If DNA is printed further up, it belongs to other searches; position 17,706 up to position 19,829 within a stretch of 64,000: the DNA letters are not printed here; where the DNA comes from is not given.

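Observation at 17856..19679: Uncharacterised 607-aa protein translationally coupled to the NXR-like operon, with faint nitronate-monooxygenase/FabK-type FMN-barrel motifs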

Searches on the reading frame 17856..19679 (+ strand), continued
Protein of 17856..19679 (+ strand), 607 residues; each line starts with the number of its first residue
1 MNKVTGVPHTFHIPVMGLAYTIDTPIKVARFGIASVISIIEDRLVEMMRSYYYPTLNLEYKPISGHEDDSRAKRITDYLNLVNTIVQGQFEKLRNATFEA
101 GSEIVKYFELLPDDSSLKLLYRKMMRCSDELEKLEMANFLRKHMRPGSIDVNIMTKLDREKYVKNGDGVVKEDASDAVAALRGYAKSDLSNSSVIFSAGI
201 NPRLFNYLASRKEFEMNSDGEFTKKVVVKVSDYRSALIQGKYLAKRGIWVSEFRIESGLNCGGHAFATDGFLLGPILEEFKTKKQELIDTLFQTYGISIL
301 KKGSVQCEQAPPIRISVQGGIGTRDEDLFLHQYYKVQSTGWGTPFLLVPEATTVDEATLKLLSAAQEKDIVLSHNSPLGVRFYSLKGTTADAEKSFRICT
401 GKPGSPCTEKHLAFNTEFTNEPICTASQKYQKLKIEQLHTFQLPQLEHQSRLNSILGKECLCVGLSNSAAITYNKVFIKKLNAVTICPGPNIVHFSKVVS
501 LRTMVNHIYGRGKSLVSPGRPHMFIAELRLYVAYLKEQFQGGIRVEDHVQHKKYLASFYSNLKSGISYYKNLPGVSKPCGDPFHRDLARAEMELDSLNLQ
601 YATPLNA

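Call 29: search_solved_structures(query=A2, max_evalue=10, show_alignments=5)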
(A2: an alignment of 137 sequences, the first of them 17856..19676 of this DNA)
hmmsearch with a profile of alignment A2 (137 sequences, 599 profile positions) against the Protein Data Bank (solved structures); distinct sequences matched with E-value up to 10: 13.
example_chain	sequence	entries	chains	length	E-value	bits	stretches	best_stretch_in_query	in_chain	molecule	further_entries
6pts_A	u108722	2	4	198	0.0034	19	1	520-593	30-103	Apolipoprotein A-I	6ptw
2msc_A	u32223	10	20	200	0.0034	19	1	520-593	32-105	Apolipoprotein A-I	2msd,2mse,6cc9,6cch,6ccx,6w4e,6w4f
1av1_A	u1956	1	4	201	0.0036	19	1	520-593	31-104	APOLIPOPROTEIN A-I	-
4v6m_A0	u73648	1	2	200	0.0036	18.9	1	520-593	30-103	Apolipoprotein A-I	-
7kjr_C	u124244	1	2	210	0.004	18.8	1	521-593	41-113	Apolipoprotein A-I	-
8eqs_C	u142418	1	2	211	0.004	18.8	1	521-593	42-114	Apolipoprotein A-I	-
6clz_B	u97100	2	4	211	0.0058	18.3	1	523-593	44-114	Apolipoprotein A-I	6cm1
3k2s_A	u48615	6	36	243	0.0067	18.1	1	520-593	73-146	Apolipoprotein A-I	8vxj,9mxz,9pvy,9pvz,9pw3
3r2p_A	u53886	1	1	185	0.0069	18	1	519-593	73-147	Apolipoprotein A-I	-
2lem_A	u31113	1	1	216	0.01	17.5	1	520-593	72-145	Apolipoprotein A-I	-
2n5e_A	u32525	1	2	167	0.044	15.4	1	520-591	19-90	Apolipoprotein A-I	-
3s84_A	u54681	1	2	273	1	10.8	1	516-594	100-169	Apolipoprotein A-IV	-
9hx4_F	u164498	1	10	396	5.9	8.3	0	513-589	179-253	Apolipoprotein A-IV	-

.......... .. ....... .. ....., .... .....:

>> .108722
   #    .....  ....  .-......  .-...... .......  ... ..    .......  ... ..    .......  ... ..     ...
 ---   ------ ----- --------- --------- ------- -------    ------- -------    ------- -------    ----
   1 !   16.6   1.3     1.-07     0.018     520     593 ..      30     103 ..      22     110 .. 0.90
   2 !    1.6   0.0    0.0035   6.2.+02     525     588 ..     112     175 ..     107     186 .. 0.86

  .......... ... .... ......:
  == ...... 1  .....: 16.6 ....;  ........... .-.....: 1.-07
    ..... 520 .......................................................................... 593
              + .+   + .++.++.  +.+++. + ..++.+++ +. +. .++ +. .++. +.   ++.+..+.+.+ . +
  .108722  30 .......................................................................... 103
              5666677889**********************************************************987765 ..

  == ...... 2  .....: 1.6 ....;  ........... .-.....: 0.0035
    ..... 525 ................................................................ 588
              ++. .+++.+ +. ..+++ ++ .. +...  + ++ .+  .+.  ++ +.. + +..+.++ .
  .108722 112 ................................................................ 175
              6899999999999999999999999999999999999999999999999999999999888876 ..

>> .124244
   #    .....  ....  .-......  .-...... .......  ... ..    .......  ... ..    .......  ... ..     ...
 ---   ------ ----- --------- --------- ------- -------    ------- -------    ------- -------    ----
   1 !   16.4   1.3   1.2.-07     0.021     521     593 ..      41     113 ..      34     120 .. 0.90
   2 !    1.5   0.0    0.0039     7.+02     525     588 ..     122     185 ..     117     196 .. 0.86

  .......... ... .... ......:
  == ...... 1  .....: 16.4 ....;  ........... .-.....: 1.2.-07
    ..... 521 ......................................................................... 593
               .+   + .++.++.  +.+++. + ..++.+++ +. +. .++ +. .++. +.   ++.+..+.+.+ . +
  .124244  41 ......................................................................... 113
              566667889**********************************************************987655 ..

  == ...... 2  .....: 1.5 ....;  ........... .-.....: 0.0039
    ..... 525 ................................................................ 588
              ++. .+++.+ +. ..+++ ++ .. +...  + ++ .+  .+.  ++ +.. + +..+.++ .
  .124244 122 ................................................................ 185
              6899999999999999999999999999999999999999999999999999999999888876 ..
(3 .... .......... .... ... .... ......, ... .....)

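Call 32: search_protein_families(library=pfam, alignment_id=A3, max_evalue=1)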
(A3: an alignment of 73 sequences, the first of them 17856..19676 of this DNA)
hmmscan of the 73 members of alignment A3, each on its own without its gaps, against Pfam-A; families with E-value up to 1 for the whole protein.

A. member 1, window:17856-19676:+ (607 aa): 0 families

B. families by the number of members that match (of 73 scanned): 54 families (the first 25 are shown)
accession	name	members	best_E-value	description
PF01442.23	Apolipoprotein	6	0.003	Apolipoprotein A1/A4/E domain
PF17082.10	Spc29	3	0.0043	Spindle Pole Component 29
PF12186.13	AcylCoA_dehyd_C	3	0.067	Acyl-CoA dehydrogenase C terminal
PF07464.16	ApoLp-III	2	0.05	Apolipophorin-III precursor (apoLp-III)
PF09717.15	CPW_WPC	2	0.18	Plasmodium falciparum domain of unknown function (CPW_WPC)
PF09688.15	Wx5_PLAF3D7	2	0.22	Protein of unknown function (Wx5_PLAF3D7)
PF03060.21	NMO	1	0.00014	Nitronate monooxygenase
PF04700.17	Baculo_gp41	1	0.00041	Structural glycoprotein p40/gp41 conserved region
PF06998.16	DUF1307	1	0.0066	Protein of unknown function (DUF1307)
PF25100.1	DUF7809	1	0.016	Domain of unknown function (DUF7809)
PF19071.5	DUF5767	1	0.017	Family of unknown function (DUF5767)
PF06825.17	HSBP1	1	0.018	Heat shock factor binding protein 1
PF22488.1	Class_2_docking_dom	1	0.022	Class 2 C-terminal docking domain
PF24718.1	HTH_73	1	0.027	HTH-like domain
PF19675.4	ORC3_ins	1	0.037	Origin recognition complex subunit 3 insertion domain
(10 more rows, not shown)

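Call 36: predict_structure(alignment_id=A2)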
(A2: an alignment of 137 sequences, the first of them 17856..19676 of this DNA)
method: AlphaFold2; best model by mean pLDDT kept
length: 607 residues; sequences in the alignment: 137
mean_pLDDT: 93.7   pTM: 0.94
mean pLDDT of the five models: 93.7, 93.3, 93.2, 92.7, 92.7
residues with pLDDT >= 90: 534; 70-90: 47; 50-70: 23; < 50: 3
segments of 3 or more residues with pLDDT < 50: none
pLDDT, mean of each block of 10 residues (from residue 1): 74 95 98 97 96 98 95 98 98 98 98 97 98 98 98 93 75 89 98 95 96 95 97 97 98 92 77 98 98 98 94 97 97 98 97 98 96 93 95 97 94 95 96 98 97 96 94 82 92 96 98 93 96 93 86 93 97 77 95 89 55
secondary structure, 60 per line:
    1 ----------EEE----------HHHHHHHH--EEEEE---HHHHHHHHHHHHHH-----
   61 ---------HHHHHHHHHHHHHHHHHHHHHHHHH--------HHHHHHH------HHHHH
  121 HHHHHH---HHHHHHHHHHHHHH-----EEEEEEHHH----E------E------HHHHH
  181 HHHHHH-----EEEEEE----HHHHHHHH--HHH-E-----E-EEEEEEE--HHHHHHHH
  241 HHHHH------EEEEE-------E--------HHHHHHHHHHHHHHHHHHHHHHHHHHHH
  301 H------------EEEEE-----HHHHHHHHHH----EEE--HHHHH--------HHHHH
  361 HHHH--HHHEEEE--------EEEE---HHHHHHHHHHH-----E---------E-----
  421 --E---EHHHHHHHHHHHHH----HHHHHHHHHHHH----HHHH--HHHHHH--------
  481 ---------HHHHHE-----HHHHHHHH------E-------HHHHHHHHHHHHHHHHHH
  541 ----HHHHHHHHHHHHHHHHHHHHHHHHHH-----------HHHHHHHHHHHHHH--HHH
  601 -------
elements in order: E11-13 H24-31 E34-38 H42-55 H70-94 H103-109 H116-126 H130-143 E149-154 H176-186 E192-197 H202-209 E224-230 H233-245 E252-256 H273-301 E314-318 H324-333 E338-340 H343-347 H356-364 E370-373 E382-385 H389-399 H428-440 H445-456 H461-464 H467-472 H490-494 H501-508 H523-540 H545-570 H582-595

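Call 38: fold_search(model_id=the predicted structure, library=pdb)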
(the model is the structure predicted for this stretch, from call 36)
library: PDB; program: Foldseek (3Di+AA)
matches with E <= 10: 613; with E <= 0.001: 30
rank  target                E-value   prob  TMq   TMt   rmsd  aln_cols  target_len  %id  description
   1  4cw5_A                6.0e-10  1.00  0.36  0.48  11.2       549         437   14  Crystal structure of the enoyl reductase domain of DfnA from Bacillus amyloliquefaciens (released 2014-12-17)
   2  4z9r_B                7.0e-10  1.00  0.34  0.40  14.4       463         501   16  Crystal structure of PfaD from Shewanella oneidensis in complex with NAD+ determined by in-situ diffraction. (released 2016-04-06)
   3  4yx6_B                7.8e-10  1.00  0.32  0.37  11.8       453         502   16  Architectural hierarchy of trans-acting enoyl reductases from polyunsaturated fatty acid and trans-AT polyketide synth (released 2016-04-13)
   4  4cw5_B                9.5e-10  1.00  0.36  0.48  11.1       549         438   15  Crystal structure of the enoyl reductase domain of DfnA from Bacillus amyloliquefaciens (released 2014-12-17)
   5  4yx6_A                1.6e-09  1.00  0.32  0.36  14.6       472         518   18  Architectural hierarchy of trans-acting enoyl reductases from polyunsaturated fatty acid and trans-AT polyketide synth (released 2016-04-13)
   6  9lt5                  2.6e-09  1.00  0.39  0.61   8.4       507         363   15  Crystal structure of dehydrogenase/isomerase FabX from Helicobacter pylori in complex with inhibitor 1 (released 2025-12-24)
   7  4z38_A                3.1e-09  1.00  0.31  0.41  15.7       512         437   15  Crystal structure of enoyl reductase domain of MlnA from the macrolactin biosynthesis cluster from Bacillus amylolique (released 2016-04-13)
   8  9lt8                  3.9e-09  1.00  0.37  0.58   9.0       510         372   15  Crystal structure of dehydrogenase/isomerase FabX from Helicobacter pylori in complex with inhibitor 35 (released 2025-12-24)
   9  6lkc_B                5.9e-09  1.00  0.33  0.36  12.1       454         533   15  Crystal structure of PfaD from Shewanella piezotolerans in complex with FMN (released 2020-12-23)
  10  6lkc_A                7.2e-09  1.00  0.40  0.45  10.8       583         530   13  Crystal structure of PfaD from Shewanella piezotolerans in complex with FMN (released 2020-12-23)
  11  7e1q                  7.6e-09  1.00  0.38  0.59   8.5       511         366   14  Crystal structure of dehydrogenase/isomerase FabX from Helicobacter pylori (released 2021-12-01)
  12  9jsy                  2.3e-07  1.00  0.37  0.61  11.6       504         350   14  Crystal structure of dehydrogenase/isomerase FabX from Helicobacter pylori in complex with inhibitor 1991 (released 2025-08-20)
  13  9k7h                  2.3e-07  1.00  0.36  0.58   8.5       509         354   12  Crystal structure of dehydrogenase/isomerase FabX from Helicobacter pylori in complex with inhibitor 1872 (released 2025-08-20)
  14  5gvh                  6.3e-07  1.00  0.35  0.63   8.7       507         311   11  Structure of FabK from Thermotoga maritima (released 2017-06-07)
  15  2z6i_A                9.0e-07  1.00  0.29  0.51  10.4       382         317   13  Crystal Structure of S. pneumoniae Enoyl-Acyl Carrier Protein Reductase (FabK) (released 2008-04-01)
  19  2gjl                  8.8e-06  1.00  0.31  0.52   8.3       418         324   12  Crystal Structure of 2-nitropropane dioxygenase (released 2006-05-16)
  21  5lsm_G                1.5e-04  1.00  0.30  0.51  11.7       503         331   13  Crystal structure of nitronate monooxygenase (SO_0471) from Shewanella oneidensis MR-1 (released 2016-09-14)
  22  3bw3                  1.8e-04  1.00  0.23  0.38  16.6       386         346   11  Crystal structures and site-directed mutagenesis study of nitroalkane oxidase from Streptomyces ansochromogenes (released 2009-01-13)
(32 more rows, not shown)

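Call 54: find_encoding_contigs(protein=P0395, flank=7000, max_places=1)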
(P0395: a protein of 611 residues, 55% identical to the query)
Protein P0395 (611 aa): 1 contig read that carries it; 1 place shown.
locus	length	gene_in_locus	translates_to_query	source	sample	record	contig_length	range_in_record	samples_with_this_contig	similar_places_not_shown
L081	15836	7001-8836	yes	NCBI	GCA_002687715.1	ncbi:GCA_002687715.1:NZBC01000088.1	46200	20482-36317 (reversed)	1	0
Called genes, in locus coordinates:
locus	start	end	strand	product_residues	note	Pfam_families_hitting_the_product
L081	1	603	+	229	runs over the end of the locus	PF13435:Cytochrome_C554 (weak)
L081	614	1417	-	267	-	PF13443:HTH_26 (weak), PF13560:HTH_31, PF01381:HTH_3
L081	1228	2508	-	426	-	PF13088:BNR_2 (faint), PF15892:BNR_4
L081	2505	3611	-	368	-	PF00487:FA_desaturase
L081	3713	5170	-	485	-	PF23500:DUF7133, PF07995:GSDH, PF22807:TrAA12 (faint)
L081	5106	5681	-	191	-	PF01839:FG-GAP (faint)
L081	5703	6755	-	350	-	PF13517:FG-GAP_3 (faint), PF23727:Beta-prop_FAM234A_B (faint), PF01839:FG-GAP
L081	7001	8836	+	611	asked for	-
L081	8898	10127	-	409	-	PF00890:FAD_binding_2 (weak), PF01266:DAO (faint), PF01494:FAD_binding_3, PF04820:Trp_halogenase, PF05834:Lycopene_cycl (faint), PF12831:FAD_oxidored (weak), PF13450:NAD_binding_8 (weak), PF04820:Trp_halogenase, +1 more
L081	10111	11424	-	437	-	PF04055:Radical_SAM, PF06969:HemN_C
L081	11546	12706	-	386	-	PF13715:CarbopepD_reg_2 (weak), PF13620:CarboxypepD_reg, PF14686:fn3_3 (weak), PF22904:NOMO1-like_2nd (weak)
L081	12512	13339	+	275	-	PF00116:COX2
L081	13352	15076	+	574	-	PF00115:COX1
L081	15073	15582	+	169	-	-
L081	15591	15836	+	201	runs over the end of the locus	PF00510:COX3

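Call 55: find_encoding_contigs(protein=P0417, flank=7000, max_places=1)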
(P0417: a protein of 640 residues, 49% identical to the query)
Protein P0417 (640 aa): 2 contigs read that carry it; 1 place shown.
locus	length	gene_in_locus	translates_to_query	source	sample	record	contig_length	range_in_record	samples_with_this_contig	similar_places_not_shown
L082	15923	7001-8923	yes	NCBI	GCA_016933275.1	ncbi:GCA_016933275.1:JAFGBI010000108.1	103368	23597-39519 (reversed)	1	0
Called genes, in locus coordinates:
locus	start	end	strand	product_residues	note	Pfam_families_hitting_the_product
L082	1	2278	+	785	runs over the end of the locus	PF22019:GlgB_N, PF02922:CBM_48, PF00128:Alpha-amylase, PF02806:Alpha-amylase_C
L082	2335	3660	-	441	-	PF03721:UDPG_MGDP_dh_N, PF00984:UDPG_MGDP_dh, PF03720:UDPG_MGDP_dh_C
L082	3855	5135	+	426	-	PF09587:PGA_cap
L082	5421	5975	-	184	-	PF05099:TerB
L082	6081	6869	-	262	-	PF01553:Acyltransferase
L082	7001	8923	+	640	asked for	-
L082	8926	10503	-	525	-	PF00501:AMP-binding, PF13193:AMP-binding_C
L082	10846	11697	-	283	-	PF00535:Glycos_transf_2, PF13641:Glyco_tranf_2_3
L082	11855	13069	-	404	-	PF13439:Glyco_transf_4, PF20706:GT4-conflict, PF00534:Glycos_transf_1, PF13692:Glyco_trans_1_4, PF13524:Glyco_trans_1_2 (weak)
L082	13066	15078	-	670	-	PF13522:GATase_6, PF13537:GATase_7, PF00733:Asn_synthase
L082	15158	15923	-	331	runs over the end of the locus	PF02540:NAD_synthase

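Call 56: find_encoding_contigs(protein=P0460, flank=7000, max_places=1)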
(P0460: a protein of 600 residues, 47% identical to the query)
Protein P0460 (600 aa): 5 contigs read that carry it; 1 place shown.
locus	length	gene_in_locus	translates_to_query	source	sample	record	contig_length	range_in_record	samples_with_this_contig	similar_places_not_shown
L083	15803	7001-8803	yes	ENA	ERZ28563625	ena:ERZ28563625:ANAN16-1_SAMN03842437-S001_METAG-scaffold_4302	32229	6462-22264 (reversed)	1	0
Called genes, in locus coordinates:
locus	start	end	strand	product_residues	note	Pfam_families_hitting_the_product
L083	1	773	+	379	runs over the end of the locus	PF09459:EB_dh, PF00034:Cytochrom_C, PF13442:Cytochrome_CBB3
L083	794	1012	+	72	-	PF02416:TatA_B_E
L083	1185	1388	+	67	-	PF02597:ThiS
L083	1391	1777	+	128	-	PF02391:MoaE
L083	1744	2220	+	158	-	PF01967:MoaC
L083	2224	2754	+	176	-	PF00994:MoCF_biosynth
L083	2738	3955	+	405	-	PF03453:MoeA_N, PF00994:MoCF_biosynth, PF03454:MoeA_C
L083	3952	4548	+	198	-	PF12804:NTP_transf_3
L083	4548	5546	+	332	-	PF04055:Radical_SAM, PF06463:Mob_synth_C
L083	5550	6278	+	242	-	PF01925:TauE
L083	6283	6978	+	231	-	PF00902:TatC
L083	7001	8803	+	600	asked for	-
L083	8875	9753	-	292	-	PF00892:EamA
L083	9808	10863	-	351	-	PF04055:Radical_SAM, PF13353:Fer4_12 (weak), PF13186:SPASM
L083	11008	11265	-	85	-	PF04542:Sigma70_r2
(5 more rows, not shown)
